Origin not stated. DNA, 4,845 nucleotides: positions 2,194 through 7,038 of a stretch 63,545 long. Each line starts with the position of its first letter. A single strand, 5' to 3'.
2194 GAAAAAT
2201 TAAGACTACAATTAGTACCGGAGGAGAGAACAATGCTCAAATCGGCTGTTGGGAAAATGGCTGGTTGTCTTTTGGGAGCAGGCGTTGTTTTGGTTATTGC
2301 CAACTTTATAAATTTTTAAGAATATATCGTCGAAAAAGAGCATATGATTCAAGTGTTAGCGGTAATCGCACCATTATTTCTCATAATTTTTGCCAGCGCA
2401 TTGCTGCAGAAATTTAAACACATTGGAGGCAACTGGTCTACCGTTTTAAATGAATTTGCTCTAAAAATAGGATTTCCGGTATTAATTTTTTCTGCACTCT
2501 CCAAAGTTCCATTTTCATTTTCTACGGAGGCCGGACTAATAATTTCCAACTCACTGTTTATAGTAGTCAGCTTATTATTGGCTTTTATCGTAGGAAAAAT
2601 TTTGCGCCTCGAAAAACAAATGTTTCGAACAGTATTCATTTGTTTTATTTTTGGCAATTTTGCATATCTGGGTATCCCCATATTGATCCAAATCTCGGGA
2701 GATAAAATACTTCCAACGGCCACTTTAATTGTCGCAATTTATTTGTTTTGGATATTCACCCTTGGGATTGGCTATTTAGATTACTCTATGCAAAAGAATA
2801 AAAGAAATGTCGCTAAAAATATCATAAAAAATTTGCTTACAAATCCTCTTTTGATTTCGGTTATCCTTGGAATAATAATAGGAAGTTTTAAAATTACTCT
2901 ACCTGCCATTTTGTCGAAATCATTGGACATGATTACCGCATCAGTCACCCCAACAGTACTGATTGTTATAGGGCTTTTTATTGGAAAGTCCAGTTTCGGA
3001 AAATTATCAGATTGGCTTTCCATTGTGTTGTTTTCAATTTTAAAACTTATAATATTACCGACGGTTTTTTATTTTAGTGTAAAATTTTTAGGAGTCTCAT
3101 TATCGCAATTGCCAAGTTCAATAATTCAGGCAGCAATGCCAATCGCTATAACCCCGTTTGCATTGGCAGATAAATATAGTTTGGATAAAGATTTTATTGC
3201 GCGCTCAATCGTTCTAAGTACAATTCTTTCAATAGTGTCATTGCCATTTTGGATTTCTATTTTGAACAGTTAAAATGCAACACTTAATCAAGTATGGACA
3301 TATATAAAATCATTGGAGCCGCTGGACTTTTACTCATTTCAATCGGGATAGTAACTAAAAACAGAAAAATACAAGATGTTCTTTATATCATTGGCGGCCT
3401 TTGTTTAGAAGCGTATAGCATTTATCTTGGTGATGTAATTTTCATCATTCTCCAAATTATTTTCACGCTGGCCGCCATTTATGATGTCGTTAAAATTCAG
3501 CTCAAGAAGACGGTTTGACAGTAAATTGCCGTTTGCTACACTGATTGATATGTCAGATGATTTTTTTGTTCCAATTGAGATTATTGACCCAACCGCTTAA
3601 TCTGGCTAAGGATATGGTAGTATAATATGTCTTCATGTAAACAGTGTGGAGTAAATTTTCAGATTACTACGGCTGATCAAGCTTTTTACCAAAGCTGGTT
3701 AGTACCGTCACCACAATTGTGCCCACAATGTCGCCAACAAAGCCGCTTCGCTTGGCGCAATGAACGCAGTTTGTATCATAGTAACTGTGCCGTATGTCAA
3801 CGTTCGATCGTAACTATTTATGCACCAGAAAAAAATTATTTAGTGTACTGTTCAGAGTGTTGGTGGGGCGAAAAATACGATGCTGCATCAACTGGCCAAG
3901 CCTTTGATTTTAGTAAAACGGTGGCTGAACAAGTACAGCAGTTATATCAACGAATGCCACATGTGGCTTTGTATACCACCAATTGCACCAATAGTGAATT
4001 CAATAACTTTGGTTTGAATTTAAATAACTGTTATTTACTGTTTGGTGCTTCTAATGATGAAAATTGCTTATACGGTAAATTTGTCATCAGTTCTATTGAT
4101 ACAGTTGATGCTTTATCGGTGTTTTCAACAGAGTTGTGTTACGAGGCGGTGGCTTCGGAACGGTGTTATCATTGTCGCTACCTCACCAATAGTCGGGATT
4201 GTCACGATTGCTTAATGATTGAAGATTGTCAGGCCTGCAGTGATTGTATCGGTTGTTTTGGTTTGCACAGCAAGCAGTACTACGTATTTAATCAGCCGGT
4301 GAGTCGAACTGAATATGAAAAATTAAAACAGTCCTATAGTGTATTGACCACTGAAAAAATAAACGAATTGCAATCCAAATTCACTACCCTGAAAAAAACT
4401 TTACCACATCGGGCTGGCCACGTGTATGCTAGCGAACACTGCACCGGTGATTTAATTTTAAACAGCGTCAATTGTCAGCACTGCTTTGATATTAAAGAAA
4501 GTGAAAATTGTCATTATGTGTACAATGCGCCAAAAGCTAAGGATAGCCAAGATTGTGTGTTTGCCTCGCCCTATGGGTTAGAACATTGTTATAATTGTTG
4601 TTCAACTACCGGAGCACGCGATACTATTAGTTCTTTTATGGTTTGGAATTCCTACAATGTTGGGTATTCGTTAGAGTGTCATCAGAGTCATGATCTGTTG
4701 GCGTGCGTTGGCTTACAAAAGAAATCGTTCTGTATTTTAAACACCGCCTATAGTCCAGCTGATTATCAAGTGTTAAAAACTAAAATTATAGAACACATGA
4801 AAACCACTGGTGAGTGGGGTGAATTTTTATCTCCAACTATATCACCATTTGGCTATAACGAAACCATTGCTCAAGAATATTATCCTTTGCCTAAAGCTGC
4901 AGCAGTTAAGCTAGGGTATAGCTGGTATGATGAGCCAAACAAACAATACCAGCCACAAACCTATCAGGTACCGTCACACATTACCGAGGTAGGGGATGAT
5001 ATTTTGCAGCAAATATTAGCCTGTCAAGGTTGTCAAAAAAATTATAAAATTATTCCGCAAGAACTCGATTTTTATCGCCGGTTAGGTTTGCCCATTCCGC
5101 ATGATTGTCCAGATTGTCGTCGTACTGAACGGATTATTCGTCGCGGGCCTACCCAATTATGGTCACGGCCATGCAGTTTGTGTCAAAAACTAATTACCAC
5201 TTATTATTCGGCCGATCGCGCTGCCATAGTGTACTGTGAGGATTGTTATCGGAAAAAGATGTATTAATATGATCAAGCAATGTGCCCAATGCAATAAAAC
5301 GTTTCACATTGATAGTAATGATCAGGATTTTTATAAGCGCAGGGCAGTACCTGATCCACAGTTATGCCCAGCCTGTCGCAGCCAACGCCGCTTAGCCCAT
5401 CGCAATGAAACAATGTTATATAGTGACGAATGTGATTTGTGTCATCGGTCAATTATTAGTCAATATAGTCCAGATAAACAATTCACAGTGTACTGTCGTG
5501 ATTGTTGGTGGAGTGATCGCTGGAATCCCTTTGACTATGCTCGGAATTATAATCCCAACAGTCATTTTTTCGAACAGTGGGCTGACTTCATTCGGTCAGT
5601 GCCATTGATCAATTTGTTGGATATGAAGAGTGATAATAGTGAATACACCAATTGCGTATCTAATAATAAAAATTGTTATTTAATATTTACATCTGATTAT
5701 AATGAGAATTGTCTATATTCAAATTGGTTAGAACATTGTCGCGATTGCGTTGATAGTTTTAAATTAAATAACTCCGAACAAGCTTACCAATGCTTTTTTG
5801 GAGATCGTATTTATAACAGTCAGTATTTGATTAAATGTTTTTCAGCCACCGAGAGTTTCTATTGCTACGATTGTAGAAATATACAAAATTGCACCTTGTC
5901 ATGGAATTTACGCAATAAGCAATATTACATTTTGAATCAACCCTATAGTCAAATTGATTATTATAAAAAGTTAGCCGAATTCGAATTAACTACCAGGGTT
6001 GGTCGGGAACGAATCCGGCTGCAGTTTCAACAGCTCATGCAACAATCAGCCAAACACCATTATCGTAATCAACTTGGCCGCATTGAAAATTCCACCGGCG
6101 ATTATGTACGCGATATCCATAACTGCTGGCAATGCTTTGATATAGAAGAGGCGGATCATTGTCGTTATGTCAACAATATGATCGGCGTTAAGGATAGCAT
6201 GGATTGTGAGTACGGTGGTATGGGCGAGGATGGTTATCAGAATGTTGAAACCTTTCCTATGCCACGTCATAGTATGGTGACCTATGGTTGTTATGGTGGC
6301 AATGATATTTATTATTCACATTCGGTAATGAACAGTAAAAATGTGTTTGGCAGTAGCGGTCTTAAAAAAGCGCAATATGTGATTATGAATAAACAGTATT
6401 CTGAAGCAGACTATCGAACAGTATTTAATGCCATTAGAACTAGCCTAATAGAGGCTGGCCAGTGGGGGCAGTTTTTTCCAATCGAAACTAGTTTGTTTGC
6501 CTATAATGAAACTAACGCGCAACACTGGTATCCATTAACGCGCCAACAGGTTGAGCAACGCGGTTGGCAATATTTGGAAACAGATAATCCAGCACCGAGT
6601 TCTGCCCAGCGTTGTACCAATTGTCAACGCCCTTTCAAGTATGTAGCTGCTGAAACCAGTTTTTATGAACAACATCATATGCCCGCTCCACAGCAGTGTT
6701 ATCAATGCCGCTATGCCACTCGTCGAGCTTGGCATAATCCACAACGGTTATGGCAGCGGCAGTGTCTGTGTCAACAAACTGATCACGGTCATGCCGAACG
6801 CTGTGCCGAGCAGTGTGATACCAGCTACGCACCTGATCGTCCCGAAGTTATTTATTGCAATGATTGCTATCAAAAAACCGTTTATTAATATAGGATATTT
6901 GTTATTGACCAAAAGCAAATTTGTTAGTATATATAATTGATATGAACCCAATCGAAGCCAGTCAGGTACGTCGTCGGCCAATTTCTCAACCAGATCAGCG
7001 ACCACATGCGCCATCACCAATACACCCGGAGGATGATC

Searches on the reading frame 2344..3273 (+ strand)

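Call 56: search_protein_families(library=pfam, proteins=[window:2344-3273:+], max_evalue=0.0001)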
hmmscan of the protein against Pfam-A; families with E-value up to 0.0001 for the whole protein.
window:2344-3273:+ (309 aa): 1 family
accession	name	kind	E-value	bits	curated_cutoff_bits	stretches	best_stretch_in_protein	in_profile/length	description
PF03547.23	Mem_trans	-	2.8e-32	112.1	25.7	1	6-304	4-343/343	Membrane transport protein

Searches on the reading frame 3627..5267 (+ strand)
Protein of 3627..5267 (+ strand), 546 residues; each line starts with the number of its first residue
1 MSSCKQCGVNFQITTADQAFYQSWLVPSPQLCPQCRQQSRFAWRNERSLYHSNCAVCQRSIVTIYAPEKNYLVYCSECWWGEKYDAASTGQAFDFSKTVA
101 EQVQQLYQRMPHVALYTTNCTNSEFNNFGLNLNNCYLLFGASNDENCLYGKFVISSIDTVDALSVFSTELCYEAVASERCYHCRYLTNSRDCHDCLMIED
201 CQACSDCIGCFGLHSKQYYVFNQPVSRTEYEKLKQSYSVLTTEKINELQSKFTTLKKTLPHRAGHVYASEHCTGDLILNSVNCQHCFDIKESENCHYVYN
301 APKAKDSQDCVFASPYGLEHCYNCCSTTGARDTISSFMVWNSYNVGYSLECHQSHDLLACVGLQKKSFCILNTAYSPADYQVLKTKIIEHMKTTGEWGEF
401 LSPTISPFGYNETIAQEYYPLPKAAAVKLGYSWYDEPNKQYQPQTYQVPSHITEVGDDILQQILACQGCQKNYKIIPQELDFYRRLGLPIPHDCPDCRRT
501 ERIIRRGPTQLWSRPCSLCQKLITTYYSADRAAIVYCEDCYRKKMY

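Call 56: search_protein_families(library=pfam, proteins=[window:3627-5267:+], max_evalue=0.0001)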
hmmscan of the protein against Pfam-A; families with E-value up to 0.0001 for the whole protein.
window:3627-5267:+ (546 aa): 1 family
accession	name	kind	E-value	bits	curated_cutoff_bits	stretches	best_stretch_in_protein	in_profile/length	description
PF13451.12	zf_Tbcl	-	1.1e-05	25.7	24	1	3-40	6-44/48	Probable treble clef domain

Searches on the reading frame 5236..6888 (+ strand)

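Call 56: search_protein_families(library=pfam, proteins=[window:5236-6888:+], max_evalue=0.0001)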
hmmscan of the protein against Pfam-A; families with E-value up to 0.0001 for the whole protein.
window:5236-6888:+ (550 aa): 1 family
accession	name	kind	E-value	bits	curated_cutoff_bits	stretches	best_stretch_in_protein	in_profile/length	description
PF13451.12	zf_Tbcl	-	1.2e-06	28.8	24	1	15-52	6-44/48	Probable treble clef domain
